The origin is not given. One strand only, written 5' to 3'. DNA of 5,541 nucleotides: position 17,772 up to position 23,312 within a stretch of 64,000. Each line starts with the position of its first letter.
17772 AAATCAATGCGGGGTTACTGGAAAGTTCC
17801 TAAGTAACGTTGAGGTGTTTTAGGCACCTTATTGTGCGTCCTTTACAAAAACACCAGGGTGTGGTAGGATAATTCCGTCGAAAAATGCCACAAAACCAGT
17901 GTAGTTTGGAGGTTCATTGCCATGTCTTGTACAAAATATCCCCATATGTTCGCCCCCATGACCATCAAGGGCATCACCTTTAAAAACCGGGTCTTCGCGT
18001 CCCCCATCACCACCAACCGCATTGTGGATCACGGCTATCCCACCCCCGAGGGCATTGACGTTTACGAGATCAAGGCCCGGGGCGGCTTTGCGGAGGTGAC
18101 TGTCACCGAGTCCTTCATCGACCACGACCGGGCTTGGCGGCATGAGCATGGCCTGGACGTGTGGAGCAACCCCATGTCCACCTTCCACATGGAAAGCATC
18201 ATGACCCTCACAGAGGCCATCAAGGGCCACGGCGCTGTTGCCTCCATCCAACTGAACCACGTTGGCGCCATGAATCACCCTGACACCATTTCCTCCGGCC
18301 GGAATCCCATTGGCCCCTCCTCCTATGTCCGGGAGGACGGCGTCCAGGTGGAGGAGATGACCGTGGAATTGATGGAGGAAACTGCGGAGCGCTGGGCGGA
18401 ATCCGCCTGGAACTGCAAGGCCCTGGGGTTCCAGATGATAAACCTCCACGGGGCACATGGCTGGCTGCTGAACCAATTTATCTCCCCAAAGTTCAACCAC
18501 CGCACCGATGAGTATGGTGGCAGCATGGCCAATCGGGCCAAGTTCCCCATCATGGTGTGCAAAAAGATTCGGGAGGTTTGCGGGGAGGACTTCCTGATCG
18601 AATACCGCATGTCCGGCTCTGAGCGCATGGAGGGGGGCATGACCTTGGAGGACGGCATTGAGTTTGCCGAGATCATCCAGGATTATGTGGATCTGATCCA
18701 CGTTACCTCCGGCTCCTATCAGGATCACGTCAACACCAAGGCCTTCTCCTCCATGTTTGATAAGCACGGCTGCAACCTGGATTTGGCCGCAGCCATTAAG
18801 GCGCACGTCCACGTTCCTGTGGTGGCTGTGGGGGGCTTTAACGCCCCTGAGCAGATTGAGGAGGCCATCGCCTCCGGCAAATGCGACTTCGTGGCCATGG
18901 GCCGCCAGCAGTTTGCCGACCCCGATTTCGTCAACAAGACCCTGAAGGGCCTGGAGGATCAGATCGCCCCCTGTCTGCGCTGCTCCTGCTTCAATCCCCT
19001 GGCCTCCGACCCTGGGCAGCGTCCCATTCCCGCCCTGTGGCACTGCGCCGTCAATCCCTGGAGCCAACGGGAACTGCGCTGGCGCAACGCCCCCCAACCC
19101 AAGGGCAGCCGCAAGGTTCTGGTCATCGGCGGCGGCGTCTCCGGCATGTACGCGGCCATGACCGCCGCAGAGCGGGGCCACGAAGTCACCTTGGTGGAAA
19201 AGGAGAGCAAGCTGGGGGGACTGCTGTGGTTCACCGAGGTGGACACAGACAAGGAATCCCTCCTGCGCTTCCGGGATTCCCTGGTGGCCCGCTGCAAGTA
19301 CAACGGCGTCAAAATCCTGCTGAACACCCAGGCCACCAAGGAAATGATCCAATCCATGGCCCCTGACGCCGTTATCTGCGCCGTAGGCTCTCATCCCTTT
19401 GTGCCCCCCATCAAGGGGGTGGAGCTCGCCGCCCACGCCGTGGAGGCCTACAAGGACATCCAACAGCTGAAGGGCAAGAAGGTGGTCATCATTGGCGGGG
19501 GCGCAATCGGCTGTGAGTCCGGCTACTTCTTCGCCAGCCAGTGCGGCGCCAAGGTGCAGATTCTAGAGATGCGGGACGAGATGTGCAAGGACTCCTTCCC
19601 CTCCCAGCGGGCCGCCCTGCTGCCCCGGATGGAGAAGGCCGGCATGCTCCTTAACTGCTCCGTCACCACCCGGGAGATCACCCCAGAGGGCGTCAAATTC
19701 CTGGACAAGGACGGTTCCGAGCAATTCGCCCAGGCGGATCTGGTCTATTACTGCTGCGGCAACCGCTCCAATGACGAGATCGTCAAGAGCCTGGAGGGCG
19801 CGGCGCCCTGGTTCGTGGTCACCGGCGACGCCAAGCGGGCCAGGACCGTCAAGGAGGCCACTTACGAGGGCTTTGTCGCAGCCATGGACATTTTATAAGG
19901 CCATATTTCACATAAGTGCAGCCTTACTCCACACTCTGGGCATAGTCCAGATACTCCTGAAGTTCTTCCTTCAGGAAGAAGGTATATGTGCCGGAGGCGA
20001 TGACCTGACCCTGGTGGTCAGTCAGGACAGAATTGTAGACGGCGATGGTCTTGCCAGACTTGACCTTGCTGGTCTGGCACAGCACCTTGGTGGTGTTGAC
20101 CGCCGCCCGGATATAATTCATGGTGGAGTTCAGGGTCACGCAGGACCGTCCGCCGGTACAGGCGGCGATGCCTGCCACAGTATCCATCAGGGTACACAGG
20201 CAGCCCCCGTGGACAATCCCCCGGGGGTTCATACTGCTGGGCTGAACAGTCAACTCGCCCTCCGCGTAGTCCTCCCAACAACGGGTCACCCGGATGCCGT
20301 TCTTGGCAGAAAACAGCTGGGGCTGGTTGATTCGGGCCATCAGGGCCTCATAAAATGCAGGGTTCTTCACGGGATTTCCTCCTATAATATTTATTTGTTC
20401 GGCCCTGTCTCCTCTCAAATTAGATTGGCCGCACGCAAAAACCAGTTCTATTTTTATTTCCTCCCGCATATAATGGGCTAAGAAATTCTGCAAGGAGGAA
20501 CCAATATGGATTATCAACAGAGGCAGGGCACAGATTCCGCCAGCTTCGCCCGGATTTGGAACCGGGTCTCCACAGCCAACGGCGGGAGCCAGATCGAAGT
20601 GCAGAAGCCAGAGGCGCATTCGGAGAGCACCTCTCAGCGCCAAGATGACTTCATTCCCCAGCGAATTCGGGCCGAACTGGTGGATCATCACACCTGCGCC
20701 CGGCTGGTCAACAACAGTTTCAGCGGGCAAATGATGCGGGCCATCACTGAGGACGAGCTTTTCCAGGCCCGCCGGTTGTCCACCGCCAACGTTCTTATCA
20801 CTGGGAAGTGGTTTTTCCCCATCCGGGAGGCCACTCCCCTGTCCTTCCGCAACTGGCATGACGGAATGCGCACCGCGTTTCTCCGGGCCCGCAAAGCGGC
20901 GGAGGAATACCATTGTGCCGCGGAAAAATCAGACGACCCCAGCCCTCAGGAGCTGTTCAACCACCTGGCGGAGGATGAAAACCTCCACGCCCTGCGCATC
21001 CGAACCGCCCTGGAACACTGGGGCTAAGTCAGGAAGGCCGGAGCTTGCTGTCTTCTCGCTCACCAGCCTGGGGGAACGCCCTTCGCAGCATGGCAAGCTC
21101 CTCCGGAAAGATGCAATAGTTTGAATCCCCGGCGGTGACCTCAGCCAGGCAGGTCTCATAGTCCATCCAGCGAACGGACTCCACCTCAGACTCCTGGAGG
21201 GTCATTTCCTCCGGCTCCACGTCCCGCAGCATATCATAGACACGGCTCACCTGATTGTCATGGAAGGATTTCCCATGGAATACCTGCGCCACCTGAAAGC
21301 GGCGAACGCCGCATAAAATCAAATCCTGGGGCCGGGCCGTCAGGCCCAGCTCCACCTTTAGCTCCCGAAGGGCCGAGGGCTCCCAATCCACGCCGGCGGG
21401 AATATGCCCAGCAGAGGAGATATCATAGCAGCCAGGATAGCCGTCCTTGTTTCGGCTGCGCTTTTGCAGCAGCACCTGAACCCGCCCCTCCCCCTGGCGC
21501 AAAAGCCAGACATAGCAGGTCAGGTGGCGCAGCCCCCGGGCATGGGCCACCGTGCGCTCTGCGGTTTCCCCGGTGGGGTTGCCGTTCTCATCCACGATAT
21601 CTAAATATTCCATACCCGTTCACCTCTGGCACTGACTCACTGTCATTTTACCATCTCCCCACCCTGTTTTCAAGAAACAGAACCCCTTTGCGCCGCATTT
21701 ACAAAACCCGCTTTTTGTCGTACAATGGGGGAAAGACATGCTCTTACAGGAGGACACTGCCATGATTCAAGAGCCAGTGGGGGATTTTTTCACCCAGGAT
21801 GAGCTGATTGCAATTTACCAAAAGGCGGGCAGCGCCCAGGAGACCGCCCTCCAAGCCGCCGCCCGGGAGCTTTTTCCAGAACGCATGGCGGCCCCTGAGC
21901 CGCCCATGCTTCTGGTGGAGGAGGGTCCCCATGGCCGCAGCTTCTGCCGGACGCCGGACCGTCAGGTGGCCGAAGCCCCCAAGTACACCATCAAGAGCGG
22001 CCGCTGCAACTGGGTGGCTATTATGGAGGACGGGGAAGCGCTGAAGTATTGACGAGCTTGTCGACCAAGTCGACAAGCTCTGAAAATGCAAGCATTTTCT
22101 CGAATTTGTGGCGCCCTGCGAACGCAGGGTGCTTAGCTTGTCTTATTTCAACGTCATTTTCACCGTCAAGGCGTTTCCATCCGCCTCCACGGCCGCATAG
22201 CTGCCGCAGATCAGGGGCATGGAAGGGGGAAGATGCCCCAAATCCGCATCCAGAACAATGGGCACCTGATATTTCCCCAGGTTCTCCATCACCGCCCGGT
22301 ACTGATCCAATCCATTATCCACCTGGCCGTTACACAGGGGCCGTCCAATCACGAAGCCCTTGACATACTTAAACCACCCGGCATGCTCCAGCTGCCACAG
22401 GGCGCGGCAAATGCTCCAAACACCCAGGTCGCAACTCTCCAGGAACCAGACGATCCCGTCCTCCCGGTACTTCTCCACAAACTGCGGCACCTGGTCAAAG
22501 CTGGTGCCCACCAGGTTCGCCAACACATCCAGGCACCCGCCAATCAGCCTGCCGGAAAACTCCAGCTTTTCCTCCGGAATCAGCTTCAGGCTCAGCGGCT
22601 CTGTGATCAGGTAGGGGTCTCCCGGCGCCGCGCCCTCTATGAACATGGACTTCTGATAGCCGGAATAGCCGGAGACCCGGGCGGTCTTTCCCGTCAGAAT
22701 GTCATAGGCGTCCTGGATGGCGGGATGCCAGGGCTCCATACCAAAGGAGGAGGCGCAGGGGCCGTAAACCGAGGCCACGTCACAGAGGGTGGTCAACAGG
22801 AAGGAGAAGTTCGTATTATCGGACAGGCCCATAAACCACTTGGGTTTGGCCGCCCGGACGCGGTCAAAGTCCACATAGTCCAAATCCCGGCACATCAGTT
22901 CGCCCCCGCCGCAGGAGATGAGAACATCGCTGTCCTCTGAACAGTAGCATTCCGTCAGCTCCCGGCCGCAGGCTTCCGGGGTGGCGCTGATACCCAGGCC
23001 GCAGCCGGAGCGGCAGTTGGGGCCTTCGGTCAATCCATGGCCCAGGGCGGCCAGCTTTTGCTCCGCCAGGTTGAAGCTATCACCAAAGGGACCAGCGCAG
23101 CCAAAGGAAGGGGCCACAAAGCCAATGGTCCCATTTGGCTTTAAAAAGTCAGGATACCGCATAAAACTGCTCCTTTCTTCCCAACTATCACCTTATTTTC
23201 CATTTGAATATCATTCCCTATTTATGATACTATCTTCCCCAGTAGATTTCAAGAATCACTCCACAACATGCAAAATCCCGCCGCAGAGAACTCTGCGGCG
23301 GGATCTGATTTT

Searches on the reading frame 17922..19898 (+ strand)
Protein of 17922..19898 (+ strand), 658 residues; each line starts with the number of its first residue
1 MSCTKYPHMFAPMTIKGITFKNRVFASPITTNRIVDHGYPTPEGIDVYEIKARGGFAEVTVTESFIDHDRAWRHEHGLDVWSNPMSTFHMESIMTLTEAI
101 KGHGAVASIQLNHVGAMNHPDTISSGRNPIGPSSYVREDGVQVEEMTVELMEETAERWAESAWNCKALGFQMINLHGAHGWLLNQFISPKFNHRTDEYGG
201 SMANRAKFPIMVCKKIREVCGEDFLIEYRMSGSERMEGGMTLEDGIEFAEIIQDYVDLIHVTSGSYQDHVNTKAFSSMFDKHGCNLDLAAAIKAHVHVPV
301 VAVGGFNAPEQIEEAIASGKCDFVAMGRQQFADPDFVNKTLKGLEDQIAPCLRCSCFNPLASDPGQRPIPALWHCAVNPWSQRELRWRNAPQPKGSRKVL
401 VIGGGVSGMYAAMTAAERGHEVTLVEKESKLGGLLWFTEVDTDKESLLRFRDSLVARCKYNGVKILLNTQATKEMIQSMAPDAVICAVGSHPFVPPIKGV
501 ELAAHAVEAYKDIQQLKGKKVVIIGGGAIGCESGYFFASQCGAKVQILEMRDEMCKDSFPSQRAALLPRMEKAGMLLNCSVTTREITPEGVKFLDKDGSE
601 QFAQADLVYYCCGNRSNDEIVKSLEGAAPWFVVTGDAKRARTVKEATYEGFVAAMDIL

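Call 77: search_protein_families(library=pfam, proteins=[window:17922-19898:+], max_evalue=0.00001)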
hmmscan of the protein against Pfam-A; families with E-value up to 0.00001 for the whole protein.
window:17922-19898:+ (658 aa): 14 families
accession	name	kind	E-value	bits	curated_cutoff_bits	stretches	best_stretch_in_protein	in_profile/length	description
PF00724.26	Oxidored_FMN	-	4.8e-58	197.5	27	1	9-347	2-342/342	NADH:flavin oxidoreductase / NADH oxidase family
PF07992.20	Pyr_redox_2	-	1e-36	127.3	26.1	2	398-623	2-246/291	Pyridine nucleotide-disulphide oxidoreductase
PF00070.33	Pyr_redox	-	9.4e-18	65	22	1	520-590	1-70/82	Pyridine nucleotide-disulphide oxidoreductase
PF01266.30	DAO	-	1.8e-13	51.2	27.9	1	398-432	1-35/353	FAD dependent oxidoreductase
PF13450.12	NAD_binding_8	-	6.7e-13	49.1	21.9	1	401-434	1-34/68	NAD(P)-binding Rossmann-like domain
PF13738.12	Pyr_redox_3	-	2.8e-12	46.9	30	1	481-622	125-275/305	Pyridine nucleotide-disulphide oxidoreductase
PF12831.13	FAD_oxidored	-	8.7e-11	42.2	27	1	399-436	2-39/416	FAD dependent oxidoreductase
PF00890.30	FAD_binding_2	-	1.9e-10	41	20.4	1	399-433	2-36/414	FAD binding domain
PF03486.20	HI0933_like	-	1.1e-09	38.5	50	1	398-432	2-36/244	HI0933-like protein Rossmann domain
PF01262.27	AlaDh_PNT_C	-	2.5e-09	37.3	23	0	398-429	30-61/214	Alanine dehydrogenase/PNT, C-terminal domain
PF01134.28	GIDA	-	6.2e-08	32.5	22.1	0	398-428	1-32/391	Glucose inhibited division protein A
PF13241.12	NAD_binding_7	-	1.2e-07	32.7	22.1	0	515-625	4-83/104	Putative NAD(P)-binding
PF00743.25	FMO-like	-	8.2e-06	25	22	0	397-443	2-48/532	Flavin-binding monooxygenase-like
PF01946.23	Thi4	-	8.8e-06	25.6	26.2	0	509-550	8-49/235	Thi4 family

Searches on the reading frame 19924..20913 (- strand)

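Call 77: search_protein_families(library=pfam, proteins=[window:19924-20913:-], max_evalue=0.00001)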
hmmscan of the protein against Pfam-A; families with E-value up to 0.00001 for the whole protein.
window:19924-20913:- (329 aa): 2 families
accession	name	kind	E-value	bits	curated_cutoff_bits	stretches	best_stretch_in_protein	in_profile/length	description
PF03061.28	4HBT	-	3.5e-11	43.7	20.6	1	232-305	2-78/79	Thioesterase superfamily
PF13622.12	4HBT_3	-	3.8e-07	30.7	24.3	1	225-312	2-82/83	Acyl-CoA thioesterase N-terminal domain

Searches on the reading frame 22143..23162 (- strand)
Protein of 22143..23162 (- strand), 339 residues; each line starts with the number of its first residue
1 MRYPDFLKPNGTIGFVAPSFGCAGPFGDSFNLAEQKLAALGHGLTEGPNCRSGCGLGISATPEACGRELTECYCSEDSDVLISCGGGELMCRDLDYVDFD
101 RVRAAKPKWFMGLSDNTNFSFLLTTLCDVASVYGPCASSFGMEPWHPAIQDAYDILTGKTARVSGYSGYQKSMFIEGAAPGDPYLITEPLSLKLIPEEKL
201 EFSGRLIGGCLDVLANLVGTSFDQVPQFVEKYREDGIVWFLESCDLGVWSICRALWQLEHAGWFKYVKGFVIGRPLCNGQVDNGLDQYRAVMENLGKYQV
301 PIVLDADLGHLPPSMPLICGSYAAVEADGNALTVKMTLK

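Call 77: search_protein_families(library=pfam, proteins=[window:22143-23162:-], max_evalue=0.00001)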
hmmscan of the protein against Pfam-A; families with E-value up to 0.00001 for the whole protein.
window:22143-23162:- (339 aa): 2 families
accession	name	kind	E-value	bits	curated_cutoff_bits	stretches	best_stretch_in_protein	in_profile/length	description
PF17676.7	Peptidase_S66C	-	1.2e-24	87.7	23.7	1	203-324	1-119/120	LD-carboxypeptidase C-terminal domain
PF02016.21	Peptidase_S66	-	7.3e-21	75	25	1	13-134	1-121/121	LD-carboxypeptidase N-terminal domain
